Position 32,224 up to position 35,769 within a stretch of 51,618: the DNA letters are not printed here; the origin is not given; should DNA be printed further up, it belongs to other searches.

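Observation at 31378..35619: ArsR / rhodanese / single-chain FeS-plus-molybdopterin oxidoreductase with no Tat signal or membrane subunit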

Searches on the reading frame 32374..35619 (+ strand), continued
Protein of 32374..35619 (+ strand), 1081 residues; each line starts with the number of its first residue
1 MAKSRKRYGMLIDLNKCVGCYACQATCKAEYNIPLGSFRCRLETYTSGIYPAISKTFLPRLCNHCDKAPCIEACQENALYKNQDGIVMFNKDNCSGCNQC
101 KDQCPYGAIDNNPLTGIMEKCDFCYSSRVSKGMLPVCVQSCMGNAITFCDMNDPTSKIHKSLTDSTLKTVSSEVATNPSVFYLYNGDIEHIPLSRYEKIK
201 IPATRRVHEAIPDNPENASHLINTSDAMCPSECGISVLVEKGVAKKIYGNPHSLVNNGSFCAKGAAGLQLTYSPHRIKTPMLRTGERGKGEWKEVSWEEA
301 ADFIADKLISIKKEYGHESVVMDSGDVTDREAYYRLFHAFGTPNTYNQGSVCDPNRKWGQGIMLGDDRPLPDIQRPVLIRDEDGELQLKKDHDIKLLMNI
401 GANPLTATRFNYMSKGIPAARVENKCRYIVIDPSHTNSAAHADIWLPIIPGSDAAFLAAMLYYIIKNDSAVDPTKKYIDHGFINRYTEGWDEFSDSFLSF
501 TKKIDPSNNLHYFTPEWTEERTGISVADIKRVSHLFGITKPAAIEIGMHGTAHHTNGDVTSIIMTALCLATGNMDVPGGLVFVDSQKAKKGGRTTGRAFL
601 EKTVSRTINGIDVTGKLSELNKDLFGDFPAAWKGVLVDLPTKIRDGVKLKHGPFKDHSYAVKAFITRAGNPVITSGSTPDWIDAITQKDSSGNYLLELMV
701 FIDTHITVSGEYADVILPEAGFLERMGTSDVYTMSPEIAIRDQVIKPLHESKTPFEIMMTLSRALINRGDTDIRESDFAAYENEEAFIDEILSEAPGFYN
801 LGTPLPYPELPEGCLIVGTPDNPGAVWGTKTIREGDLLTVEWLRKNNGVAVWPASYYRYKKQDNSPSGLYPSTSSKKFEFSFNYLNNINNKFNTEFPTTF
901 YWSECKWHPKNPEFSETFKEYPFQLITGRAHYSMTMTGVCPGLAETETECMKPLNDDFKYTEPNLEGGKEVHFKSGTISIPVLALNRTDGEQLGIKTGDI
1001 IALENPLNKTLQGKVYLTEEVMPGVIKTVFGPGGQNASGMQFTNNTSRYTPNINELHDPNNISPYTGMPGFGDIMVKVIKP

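Call 29: search_protein_families(library=ncbifam, proteins=[L007:3690-4427:+, L007:4514-5185:+, L007:5189-5902:+, L007:5933-6679:-, L007:6863-7189:-, L008:5725-6360:+, L008:6375-7200:+, L007:3029-3364:+, L006:5860-6966:-, L006:2724-4064:-], max_evalue=0.00001)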
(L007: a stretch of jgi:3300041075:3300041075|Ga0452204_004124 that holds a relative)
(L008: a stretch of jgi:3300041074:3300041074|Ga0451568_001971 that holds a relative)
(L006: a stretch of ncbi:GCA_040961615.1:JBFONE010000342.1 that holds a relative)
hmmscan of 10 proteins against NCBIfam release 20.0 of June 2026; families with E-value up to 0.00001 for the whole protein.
L007:3690-4427:+ (245 aa): 189 families (the best 25 are shown)
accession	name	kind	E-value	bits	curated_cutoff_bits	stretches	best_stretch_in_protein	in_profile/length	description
NF007027.0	PRK09493.1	equivalog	5.5e-99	330.4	379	1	1-241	1-239/240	glutamine ABC transporter ATP-binding protein GlnQ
TIGR03005.1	ectoine_ehuA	equivalog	7.4e-88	294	345.4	1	3-242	2-251/252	ectoine/hydroxyectoine ABC transporter ATP-binding protein EhuA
NF008428.0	PRK11264.1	equivalog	1.6e-79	266.6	406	1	2-242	4-248/250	L-cystine ABC transporter ATP-binding protein TcyN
NF008338.0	PRK11124.1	equivalog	1.3e-69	234.3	369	1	3-238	4-240/242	arginine ABC transporter ATP-binding protein ArtP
NF007908.0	PRK10619.1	equivalog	2.7e-68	229.9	466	1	17-242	20-256/257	histidine ABC transporter ATP-binding protein HisP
TIGR00972.1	3a0107s01c2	equivalog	2e-62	210.8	343.2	1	6-240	6-245/248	phosphate ABC transporter ATP-binding protein PstB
TIGR02314.1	ABC_MetN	equivalog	2.2e-61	207.8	499.7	1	1-244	1-247/343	methionine ABC transporter ATP-binding protein MetN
TIGR02315.1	ABC_phnC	equivalog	9.7e-61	205.3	266.1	1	1-225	1-233/243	phosphonate ABC transporter ATP-binding protein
TIGR01186.1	proV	subfamily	1.5e-59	202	326.6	1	18-241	9-233/363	betaine/proline/choline family ABC transporter ATP-binding protein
TIGR03265.1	PhnT2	equivalog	8.1e-57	193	457.7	1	6-240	9-237/353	putative 2-aminoethylphosphonate ABC transporter ATP-binding protein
TIGR02673.1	FtsE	equivalog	1.5e-56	191.4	264.85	1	1-214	1-213/214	cell division ATP-binding protein FtsE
TIGR02982.1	heterocyst_DevA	subfamily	7.4e-55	185.9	295.8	1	18-216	21-219/220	ABC exporter ATP-binding subunit, DevA family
TIGR00968.1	3a0106s01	subfamily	6.2e-54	183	342.75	1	4-241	3-234/237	sulfate ABC transporter ATP-binding protein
NF006987.0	PRK09452.1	equivalog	2.3e-52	177.9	482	1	2-239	18-249/378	spermidine/putrescine ABC transporter ATP-binding protein PotA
NF008105.0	PRK10851.1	equivalog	1.7e-51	175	502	1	2-243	3-242/362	sulfate/thiosulfate ABC transporter ATP-binding protein CysA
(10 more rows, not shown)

L007:4514-5185:+ (223 aa): 10 families
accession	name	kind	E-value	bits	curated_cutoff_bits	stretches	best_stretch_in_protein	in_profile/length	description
NF011680.0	PRK15100.1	equivalog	4.5e-30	105.2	300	1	2-209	15-212/222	cystine ABC transporter permease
TIGR03003.1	ectoine_ehuD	equivalog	2.5e-29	102.7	205.2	1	2-209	13-210/212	ectoine/hydroxyectoine ABC transporter permease subunit EhuD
NF007028.0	PRK09494.1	equivalog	3.6e-29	102.2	303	1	2-213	15-218/219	glutamine ABC transporter permease GlnP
TIGR03004.1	ectoine_ehuC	equivalog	6.6e-28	98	196.95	1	1-212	6-207/214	ectoine/hydroxyectoine ABC transporter permease subunit EhuC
NF011687.0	PRK15107.1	equivalog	8.9e-27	94.4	318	1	2-197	16-209/224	glutamate/aspartate ABC transporter permease GltK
NF008337.0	PRK11123.1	equivalog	2.4e-23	82.9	277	1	3-209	8-228/238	arginine ABC transporter permease ArtQ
NF011651.0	PRK15069.1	subfamily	9.4e-23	80.8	306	1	3-209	20-226/237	histidine ABC transporter permease HisM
NF011714.0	PRK15135.1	subfamily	2.7e-19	69.9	319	1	2-210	9-218/228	histidine ABC transporter permease HisQ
TIGR01726.1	HEQRo_perm_3TM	subfamily_domain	4.9e-17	62.3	42.2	1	2-106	5-99/99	ABC transporter permease subunit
NF008336.0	PRK11122.1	equivalog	2.6e-15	56.7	248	1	2-209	8-213/222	arginine ABC transporter permease ArtM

L007:5189-5902:+ (237 aa): 11 families
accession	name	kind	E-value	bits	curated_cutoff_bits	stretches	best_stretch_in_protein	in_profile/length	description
NF011680.0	PRK15100.1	equivalog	4.2e-35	121.6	300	1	27-226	23-216/222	cystine ABC transporter permease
NF011687.0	PRK15107.1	equivalog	2.2e-31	109.5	318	1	24-223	17-222/224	glutamate/aspartate ABC transporter permease GltK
TIGR03004.1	ectoine_ehuC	equivalog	1.3e-30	106.8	196.95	1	27-224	11-206/214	ectoine/hydroxyectoine ABC transporter permease subunit EhuC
TIGR03003.1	ectoine_ehuD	equivalog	1.7e-30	106.5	205.2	1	26-223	16-211/212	ectoine/hydroxyectoine ABC transporter permease subunit EhuD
NF007028.0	PRK09494.1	equivalog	3.1e-29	102.4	303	1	24-224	16-216/219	glutamine ABC transporter permease GlnP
TIGR01726.1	HEQRo_perm_3TM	subfamily_domain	2.3e-19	69.7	42.2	1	26-118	8-99/99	ABC transporter permease subunit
NF011651.0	PRK15069.1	subfamily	2.5e-18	66.3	306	1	1-223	1-227/237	histidine ABC transporter permease HisM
NF008337.0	PRK11123.1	equivalog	4.1e-18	65.7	277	1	94-226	101-232/238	arginine ABC transporter permease ArtQ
NF008336.0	PRK11122.1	equivalog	5.8e-14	52.3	248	1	24-222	9-213/222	arginine ABC transporter permease ArtM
NF011714.0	PRK15135.1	subfamily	2.8e-08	33.9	319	1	24-223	10-218/228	histidine ABC transporter permease HisQ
NF008049.0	PRK10782.1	subfamily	1.9e-07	31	212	1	62-184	55-176/217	methionine ABC transporter permease MetI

L007:5933-6679:- (248 aa): 1 family
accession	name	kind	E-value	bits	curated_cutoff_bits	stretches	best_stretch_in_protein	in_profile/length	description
NF007909.0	PRK10621.1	equivalog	2.9e-26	92.4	383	1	7-247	13-251/266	hypothetical protein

L007:6863-7189:- (108 aa): 1 family
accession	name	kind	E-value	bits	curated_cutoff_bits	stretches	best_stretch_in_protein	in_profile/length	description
NF041203.1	rhodanese_LYCAU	equivalog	1.5e-10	40.9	115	1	6-106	23-124/126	rhodanese-related (seleno)protein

L008:5725-6360:+ (211 aa): 10 families
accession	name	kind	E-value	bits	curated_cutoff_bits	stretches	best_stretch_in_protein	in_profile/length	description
NF011680.0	PRK15100.1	equivalog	5.4e-24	85.3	300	1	8-199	33-214/222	cystine ABC transporter permease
TIGR03004.1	ectoine_ehuC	equivalog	6.5e-21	75.2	196.95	1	2-200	19-207/214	ectoine/hydroxyectoine ABC transporter permease subunit EhuC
NF007028.0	PRK09494.1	equivalog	3.6e-20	72.7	303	1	7-201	32-218/219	glutamine ABC transporter permease GlnP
TIGR03003.1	ectoine_ehuD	equivalog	5.3e-19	69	205.2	1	4-197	27-210/212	ectoine/hydroxyectoine ABC transporter permease subunit EhuD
NF011687.0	PRK15107.1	equivalog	3.2e-18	66.4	318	1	5-191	31-214/224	glutamate/aspartate ABC transporter permease GltK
TIGR01726.1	HEQRo_perm_3TM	subfamily_domain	1.7e-15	57.3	42.2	1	2-93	17-98/99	ABC transporter permease subunit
NF008337.0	PRK11123.1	equivalog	8.6e-14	51.6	277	1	4-194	21-225/238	arginine ABC transporter permease ArtQ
NF011714.0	PRK15135.1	subfamily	6.3e-10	39.2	319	1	3-199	22-219/228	histidine ABC transporter permease HisQ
NF011651.0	PRK15069.1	subfamily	2e-08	33.9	306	1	5-195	33-224/237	histidine ABC transporter permease HisM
NF008336.0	PRK11122.1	equivalog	3.1e-07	30.3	248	1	3-197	21-213/222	arginine ABC transporter permease ArtM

L008:6375-7200:+ (275 aa): 10 families
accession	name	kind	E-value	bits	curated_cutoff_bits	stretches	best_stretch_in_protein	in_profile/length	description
NF011687.0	PRK15107.1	equivalog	1.7e-32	113.1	318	1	22-220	18-222/224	glutamate/aspartate ABC transporter permease GltK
TIGR03004.1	ectoine_ehuC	equivalog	2.1e-30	106.2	196.95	1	25-221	12-206/214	ectoine/hydroxyectoine ABC transporter permease subunit EhuC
NF011680.0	PRK15100.1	equivalog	5.7e-29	101.6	300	1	23-221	18-214/222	cystine ABC transporter permease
NF007028.0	PRK09494.1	equivalog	8e-28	97.8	303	1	21-222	16-217/219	glutamine ABC transporter permease GlnP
TIGR03003.1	ectoine_ehuD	equivalog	5.5e-26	91.8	205.2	1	23-219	16-210/212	ectoine/hydroxyectoine ABC transporter permease subunit EhuD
TIGR01726.1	HEQRo_perm_3TM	subfamily_domain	1.3e-18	67.3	42.2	1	23-115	8-99/99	ABC transporter permease subunit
NF008337.0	PRK11123.1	equivalog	1.5e-18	67.2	277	1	87-226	97-235/238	arginine ABC transporter permease ArtQ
NF011651.0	PRK15069.1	subfamily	2.1e-16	60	306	1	21-221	20-228/237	histidine ABC transporter permease HisM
NF008336.0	PRK11122.1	equivalog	5.5e-11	42.5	248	1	22-225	10-219/222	arginine ABC transporter permease ArtM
NF011714.0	PRK15135.1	subfamily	2.2e-09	37.5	319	1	21-202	10-201/228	histidine ABC transporter permease HisQ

L007:3029-3364:+ (111 aa): 8 families
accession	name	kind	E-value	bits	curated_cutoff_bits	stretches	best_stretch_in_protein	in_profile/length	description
NF033788.1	HTH_metalloreg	subfamily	2.2e-23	81.9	55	1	18-86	3-72/77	metalloregulator ArsR/SmtB family transcription factor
NF033789.1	repress_SdpR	subfamily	3.3e-13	49.4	100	1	20-83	2-65/79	autorepressor SdpR family transcription factor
NF045707.1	Dbac_1936_reg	equivalog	2.6e-10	40.2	115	1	18-85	9-76/99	ArsR/SmtB-type metalloregulator TsoR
NF041413.1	ArsR_Rv2640c_fam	equivalog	3.3e-10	40.4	155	1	18-102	34-118/118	Rv2640c family ArsR-like transcriptional regulator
NF047906.1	CdPbTransRegCmtR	equivalog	3.6e-10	39.7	150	1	20-88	15-83/104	Cd(II)/Pb(II)-sensing metalloregulatory transcriptional regulator CmtR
NF040642.1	sulf_sens_BigR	equivalog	5.5e-09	36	155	1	17-90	11-84/95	sulfite-sensing transcriptional repressor BigR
TIGR01884.1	cas_HTH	subfamily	1e-06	28.3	60.2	1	19-82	135-198/202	CRISPR-associated CARF protein Csa3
NF007528.0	PRK10141.1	subfamily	1.9e-06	27.7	97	1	16-88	6-79/117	metalloregulator ArsR/SmtB family transcription factor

L006:5860-6966:- (368 aa): 0 families

L006:2724-4064:- (446 aa): 2 families
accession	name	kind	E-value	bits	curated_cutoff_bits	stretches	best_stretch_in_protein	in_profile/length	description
NF010151.0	PRK13628.1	equivalog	2.2e-13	50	308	1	292-432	262-399/407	serine/threonine transporter SstT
NF002461.0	PRK01663.1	subfamily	8e-07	28.4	513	0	262-432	237-400/428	C4-dicarboxylate transporter DctA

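Call 30: find_related_loci(query=window:32374-35619:+, collection=genome_contigs, flank=8000)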
Query window:32374-35619:+ (1081 aa) in genome_contigs; peptide patterns used: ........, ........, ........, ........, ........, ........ (x = any residue, [..] = any of these).
88 stretches matched a pattern; 68 encode a relative of the query (tblastn E <= 1e-3); 67 distinct loci.
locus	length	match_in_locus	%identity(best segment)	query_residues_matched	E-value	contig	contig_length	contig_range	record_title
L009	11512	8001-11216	67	1-1080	0e+0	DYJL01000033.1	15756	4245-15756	MAG TPA_asm: Nitrospira japonica isolate FI88_42_154 Afr_mines_FI88_1290_length_15756_cov_66_997962, whole genome shotgu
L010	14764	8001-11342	66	1-1080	0e+0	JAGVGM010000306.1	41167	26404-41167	MAG: Thermodesulfovibrionia bacterium isolate DeMMO2_3 c_000000041494, whole genome shotgun sequence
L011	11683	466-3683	72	1-1080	0e+0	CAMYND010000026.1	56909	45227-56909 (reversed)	MAG: Thermodesulfovibrionia bacterium isolate FCS_M_Nitrospinota_09 genome assembly, contig: scaffold_1112, whole genome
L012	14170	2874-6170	61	3-1080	0e+0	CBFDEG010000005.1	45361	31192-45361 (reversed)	MAG TPA_asm: uncultured bacterium isolate SRR26215679_binner12_Refined_101 genome assembly, contig: ERZ25073473.206, who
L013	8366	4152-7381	68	1-1079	0e+0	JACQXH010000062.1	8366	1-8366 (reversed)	MAG: Nitrospirae bacterium isolate NC_groundwater_1510_Pr4_B-0.1um_44_3 SR1-18-B1_scaffold_136741, whole genome shotgun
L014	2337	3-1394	64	627-1080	0e+0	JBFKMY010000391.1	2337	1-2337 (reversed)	MAG: Thermodesulfovibrionia bacterium isolate Mix_sand22.2022.08.D.6 k141_3718470_length_2337_cov_6.0000, whole genome s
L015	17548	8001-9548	26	220-801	2e-30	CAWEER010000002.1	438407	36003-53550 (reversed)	MAG: uncultured Alphaproteobacteria bacterium isolate MFD01138.bin.1.24 genome assembly, contig: contig_16776, whole gen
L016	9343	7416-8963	24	220-801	3e-23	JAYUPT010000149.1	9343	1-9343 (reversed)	MAG: Aestuariivirga sp. isolate GL109_DN_metabinner_4 GL109_DN_metabinner_4_148, whole genome shotgun sequence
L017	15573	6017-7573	24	217-801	6e-23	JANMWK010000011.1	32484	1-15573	MAG: Hyphomicrobiales bacterium isolate OTE_88_metabat_297 OTE_88_k141_1322294, whole genome shotgun sequence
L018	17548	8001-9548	24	217-798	1e-22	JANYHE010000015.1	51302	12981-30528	MAG: Hyphomicrobiales bacterium isolate GL140_1_metabinner_20 GL140_1_k141_1557722, whole genome shotgun sequence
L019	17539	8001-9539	23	220-798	2e-22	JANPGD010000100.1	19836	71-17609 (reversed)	MAG: Hyphomicrobiales bacterium isolate VAR_69_metabat_406 VAR_69_k141_1729701, whole genome shotgun sequence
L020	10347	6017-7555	23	220-798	5e-22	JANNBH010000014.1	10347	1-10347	MAG: Hyphomicrobiales bacterium isolate OTE_78_metabat_358 OTE_78_k141_500683, whole genome shotgun sequence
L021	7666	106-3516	26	4-579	1e-21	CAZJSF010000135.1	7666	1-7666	MAG TPA_asm: uncultured Thermodesulfobacteriota bacterium isolate binchicken_co176_137 genome assembly, contig: NODE_811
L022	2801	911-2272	23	256-765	2e-21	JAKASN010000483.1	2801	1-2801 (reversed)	MAG: Actinomycetes bacterium isolate YP1.bin4 NODE_29474_length_2801_cov_1.564697, whole genome shotgun sequence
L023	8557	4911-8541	26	11-581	6e-20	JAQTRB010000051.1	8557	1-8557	MAG: Syntrophales bacterium isolate STB_153 NODE_22730_length_8557_cov_7.824437_Sandtown_B, whole genome shotgun sequenc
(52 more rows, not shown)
